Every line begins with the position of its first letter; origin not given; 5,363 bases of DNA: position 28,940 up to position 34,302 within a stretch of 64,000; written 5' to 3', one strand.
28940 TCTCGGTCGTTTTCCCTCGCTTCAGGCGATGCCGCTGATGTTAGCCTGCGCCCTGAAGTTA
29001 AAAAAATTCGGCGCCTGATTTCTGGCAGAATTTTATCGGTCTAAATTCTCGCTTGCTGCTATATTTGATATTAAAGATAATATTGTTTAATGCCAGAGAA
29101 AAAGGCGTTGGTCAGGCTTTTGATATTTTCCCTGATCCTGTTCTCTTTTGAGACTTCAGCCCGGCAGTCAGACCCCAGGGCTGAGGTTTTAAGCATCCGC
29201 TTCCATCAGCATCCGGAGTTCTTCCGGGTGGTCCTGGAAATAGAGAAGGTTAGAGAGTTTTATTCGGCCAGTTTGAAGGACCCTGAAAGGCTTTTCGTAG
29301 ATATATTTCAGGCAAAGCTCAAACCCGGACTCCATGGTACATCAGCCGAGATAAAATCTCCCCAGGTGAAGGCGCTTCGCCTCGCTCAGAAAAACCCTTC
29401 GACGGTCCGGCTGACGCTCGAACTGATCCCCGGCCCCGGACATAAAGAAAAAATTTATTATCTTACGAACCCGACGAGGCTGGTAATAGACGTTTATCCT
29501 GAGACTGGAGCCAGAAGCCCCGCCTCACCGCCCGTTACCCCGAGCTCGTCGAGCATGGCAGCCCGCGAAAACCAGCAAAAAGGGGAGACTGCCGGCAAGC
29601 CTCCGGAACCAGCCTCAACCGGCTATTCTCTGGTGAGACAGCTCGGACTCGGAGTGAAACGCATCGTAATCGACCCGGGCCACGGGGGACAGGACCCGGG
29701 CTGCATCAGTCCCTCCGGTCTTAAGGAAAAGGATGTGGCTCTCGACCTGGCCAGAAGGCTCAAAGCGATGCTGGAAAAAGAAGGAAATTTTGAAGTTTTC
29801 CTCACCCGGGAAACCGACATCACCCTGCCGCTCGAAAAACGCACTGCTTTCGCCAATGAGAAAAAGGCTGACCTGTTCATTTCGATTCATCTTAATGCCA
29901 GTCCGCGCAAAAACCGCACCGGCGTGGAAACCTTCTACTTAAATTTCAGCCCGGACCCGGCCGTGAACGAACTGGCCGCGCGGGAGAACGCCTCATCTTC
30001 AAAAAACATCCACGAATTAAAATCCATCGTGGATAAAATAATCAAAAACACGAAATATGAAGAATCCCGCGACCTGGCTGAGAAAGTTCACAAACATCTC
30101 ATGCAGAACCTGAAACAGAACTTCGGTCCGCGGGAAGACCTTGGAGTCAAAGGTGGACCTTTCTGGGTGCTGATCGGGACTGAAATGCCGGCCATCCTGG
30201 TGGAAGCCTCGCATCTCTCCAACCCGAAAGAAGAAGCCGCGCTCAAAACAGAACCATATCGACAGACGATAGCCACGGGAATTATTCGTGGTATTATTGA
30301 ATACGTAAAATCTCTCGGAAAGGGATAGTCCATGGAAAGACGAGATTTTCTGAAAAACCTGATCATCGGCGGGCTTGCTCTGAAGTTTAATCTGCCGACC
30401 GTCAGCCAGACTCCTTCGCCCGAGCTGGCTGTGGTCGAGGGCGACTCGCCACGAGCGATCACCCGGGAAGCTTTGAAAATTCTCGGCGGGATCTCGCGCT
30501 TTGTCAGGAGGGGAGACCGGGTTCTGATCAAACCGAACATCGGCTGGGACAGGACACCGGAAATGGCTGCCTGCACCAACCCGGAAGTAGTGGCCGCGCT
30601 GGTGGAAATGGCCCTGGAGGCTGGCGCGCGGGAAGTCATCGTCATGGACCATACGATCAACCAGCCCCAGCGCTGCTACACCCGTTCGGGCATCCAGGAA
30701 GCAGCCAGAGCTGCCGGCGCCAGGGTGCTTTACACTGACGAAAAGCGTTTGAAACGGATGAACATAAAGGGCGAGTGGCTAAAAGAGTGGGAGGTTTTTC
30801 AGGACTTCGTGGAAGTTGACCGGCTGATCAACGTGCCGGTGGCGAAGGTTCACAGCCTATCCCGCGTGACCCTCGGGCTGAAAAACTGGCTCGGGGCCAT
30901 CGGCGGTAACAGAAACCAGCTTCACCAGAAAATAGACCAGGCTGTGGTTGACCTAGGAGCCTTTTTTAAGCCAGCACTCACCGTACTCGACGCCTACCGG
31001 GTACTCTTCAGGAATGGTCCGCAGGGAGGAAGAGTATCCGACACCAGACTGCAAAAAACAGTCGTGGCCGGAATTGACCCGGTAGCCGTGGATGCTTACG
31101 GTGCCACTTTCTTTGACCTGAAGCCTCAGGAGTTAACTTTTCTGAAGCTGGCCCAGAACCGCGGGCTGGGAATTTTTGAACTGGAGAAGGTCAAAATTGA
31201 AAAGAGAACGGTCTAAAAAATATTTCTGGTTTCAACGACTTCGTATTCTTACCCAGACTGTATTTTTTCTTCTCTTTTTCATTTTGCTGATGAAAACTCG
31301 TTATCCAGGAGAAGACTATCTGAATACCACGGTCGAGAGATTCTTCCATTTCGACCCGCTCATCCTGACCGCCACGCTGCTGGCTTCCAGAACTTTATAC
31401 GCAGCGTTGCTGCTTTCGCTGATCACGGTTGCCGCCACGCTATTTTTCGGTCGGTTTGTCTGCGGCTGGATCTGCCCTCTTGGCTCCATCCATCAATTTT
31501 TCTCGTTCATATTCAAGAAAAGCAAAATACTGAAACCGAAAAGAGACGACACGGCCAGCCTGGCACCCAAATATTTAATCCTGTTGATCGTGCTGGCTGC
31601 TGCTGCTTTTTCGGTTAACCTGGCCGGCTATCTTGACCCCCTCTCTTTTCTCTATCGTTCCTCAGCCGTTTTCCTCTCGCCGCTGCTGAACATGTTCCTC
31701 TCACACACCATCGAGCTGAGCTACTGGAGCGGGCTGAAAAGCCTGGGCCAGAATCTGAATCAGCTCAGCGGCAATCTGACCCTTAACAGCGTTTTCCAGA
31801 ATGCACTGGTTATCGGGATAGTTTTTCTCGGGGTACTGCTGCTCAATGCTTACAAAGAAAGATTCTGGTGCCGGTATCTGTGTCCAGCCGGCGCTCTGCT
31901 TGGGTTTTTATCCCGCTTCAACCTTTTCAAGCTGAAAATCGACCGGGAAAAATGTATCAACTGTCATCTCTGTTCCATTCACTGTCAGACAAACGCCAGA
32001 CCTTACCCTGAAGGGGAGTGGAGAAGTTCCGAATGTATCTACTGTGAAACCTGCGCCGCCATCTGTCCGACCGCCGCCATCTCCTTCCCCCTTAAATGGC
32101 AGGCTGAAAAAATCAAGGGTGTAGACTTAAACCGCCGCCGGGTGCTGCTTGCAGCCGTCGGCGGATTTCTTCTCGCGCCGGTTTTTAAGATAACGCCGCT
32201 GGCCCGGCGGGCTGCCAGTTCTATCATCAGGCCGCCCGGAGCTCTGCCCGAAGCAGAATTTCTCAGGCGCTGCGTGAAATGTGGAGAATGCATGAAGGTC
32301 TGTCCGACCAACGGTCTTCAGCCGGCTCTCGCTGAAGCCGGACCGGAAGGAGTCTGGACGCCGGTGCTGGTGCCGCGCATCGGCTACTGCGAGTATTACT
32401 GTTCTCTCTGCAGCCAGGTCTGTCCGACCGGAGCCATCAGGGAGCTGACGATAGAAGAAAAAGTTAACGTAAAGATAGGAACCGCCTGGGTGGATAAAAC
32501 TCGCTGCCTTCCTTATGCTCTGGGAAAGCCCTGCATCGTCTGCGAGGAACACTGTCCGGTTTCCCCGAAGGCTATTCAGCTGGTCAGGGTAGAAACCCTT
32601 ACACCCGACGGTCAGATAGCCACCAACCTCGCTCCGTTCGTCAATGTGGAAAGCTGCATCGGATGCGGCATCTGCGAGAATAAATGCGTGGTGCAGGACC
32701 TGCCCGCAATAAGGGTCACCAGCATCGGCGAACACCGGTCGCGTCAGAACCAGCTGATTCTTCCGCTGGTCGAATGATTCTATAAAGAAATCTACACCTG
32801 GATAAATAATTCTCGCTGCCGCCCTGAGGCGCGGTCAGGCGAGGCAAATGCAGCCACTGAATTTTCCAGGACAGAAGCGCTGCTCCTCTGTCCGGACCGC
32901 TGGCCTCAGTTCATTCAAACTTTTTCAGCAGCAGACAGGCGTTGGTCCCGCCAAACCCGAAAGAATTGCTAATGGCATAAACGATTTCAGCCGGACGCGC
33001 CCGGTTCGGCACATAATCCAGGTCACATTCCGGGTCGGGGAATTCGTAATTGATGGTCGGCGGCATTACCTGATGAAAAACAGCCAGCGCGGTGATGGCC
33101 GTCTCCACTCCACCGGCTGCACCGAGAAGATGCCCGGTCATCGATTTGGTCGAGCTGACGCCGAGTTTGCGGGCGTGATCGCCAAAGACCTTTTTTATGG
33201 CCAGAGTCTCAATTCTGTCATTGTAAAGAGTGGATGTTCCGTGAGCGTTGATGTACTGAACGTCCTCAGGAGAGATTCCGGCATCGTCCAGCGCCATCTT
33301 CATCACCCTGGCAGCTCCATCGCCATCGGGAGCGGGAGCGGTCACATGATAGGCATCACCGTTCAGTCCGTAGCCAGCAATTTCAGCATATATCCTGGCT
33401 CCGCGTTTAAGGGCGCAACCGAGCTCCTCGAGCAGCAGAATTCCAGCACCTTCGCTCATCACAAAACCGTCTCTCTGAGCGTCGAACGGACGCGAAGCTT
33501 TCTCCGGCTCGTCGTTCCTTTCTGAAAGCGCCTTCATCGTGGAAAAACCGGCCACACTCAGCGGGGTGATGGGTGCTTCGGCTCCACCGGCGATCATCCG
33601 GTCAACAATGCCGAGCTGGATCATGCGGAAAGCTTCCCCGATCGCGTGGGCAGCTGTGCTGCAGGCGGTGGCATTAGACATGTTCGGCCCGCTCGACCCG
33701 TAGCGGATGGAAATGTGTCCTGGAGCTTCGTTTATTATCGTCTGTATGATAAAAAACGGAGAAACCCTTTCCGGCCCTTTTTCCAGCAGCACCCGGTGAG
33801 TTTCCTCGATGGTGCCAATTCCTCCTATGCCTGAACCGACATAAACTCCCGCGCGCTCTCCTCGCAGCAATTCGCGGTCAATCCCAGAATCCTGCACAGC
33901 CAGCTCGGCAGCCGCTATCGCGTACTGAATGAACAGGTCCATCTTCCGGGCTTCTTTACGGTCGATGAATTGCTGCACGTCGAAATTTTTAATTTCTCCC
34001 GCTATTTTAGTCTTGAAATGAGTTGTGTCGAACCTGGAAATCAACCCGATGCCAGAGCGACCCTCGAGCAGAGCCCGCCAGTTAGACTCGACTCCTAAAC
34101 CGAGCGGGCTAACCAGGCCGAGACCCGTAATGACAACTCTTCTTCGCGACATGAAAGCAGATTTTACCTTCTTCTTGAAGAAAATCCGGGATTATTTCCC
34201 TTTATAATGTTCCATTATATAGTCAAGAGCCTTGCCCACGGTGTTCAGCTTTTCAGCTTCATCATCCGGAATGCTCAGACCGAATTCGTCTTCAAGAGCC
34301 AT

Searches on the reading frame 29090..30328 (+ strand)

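Call 51: search_protein_families(library=pfam, proteins=[window:29090-30328:+], max_evalue=0.00001)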
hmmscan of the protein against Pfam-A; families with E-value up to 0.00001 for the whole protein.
window:29090-30328:+ (412 aa): 2 families
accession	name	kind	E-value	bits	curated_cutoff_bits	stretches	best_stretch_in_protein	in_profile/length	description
PF01520.23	Amidase_3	-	1.9e-53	181.5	27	1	192-403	1-173/174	N-acetylmuramoyl-L-alanine amidase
PF11741.13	AMIN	-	7.2e-11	42.5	20.5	0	61-114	27-80/101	AMIN domain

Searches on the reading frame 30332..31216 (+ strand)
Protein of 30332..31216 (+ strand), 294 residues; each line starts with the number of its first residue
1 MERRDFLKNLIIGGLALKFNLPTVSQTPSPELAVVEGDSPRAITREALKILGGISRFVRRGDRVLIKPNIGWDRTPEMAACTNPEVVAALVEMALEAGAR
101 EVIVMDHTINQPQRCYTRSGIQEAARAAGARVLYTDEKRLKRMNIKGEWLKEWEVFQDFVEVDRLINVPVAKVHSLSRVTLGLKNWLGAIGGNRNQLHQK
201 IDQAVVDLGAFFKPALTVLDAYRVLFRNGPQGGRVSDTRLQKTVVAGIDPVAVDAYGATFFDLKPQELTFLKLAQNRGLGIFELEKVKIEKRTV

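Call 51: search_protein_families(library=pfam, proteins=[window:30332-31216:+], max_evalue=0.00001)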
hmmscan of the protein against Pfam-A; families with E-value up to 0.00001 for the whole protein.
window:30332-31216:+ (294 aa): 1 family
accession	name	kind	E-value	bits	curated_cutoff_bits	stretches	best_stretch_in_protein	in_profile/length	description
PF04015.17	DUF362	-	1.1e-50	172.9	24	1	64-258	1-199/200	Domain of unknown function (DUF362)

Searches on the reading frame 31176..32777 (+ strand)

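Call 51: search_protein_families(library=pfam, proteins=[window:31176-32777:+], max_evalue=0.00001)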
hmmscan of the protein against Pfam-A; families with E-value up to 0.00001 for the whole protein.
window:31176-32777:+ (533 aa): 10 families
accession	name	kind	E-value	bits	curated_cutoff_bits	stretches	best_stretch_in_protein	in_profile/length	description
PF00037.32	Fer4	-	1.3e-21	75.9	21.1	0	254-274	2-22/24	4Fe-4S binding domain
PF12801.12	Fer4_5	-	2e-17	63.3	22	2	74-115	2-43/48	4Fe-4S binding domain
PF12838.12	Fer4_7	-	2.4e-17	63.6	27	1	365-420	1-52/52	4Fe-4S dicluster domain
PF13237.11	Fer4_10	-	4.9e-13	49.2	25.5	0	253-298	2-53/53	4Fe-4S dicluster domain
PF13484.11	Fer4_16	-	1.8e-12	48.3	30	0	286-313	1-29/66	4Fe-4S double cluster binding domain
PF13187.11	Fer4_9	-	4.9e-12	46.1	27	0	365-421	1-52/52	4Fe-4S dicluster domain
PF14697.11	Fer4_21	-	4.2e-09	36.8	35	0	254-302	2-57/59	4Fe-4S dicluster domain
PF13183.11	Fer4_8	-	8.3e-09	36.3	27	0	285-379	3-67/68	4Fe-4S dicluster domain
PF12837.12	Fer4_6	-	5.2e-07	29.8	25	0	365-379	8-22/24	4Fe-4S binding domain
PF25160.1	LdpA_Fe-S-bd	-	5.4e-06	26.5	27.6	0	353-380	14-42/49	LdpA Fe-S cluster-binding domain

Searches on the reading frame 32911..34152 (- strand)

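Call 51: search_protein_families(library=pfam, proteins=[window:32911-34152:-], max_evalue=0.00001)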
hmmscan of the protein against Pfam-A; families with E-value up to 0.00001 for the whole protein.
window:32911-34152:- (413 aa): 2 families
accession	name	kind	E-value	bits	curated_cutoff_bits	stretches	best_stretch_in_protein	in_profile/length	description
PF00109.32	ketoacyl-synt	-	5.2e-62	210.1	20.8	1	4-244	2-249/252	Beta-ketoacyl synthase, N-terminal domain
PF02801.28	Ketoacyl-synt_C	-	1.1e-42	145.2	20.8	1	255-370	1-119/119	Beta-ketoacyl synthase, C-terminal domain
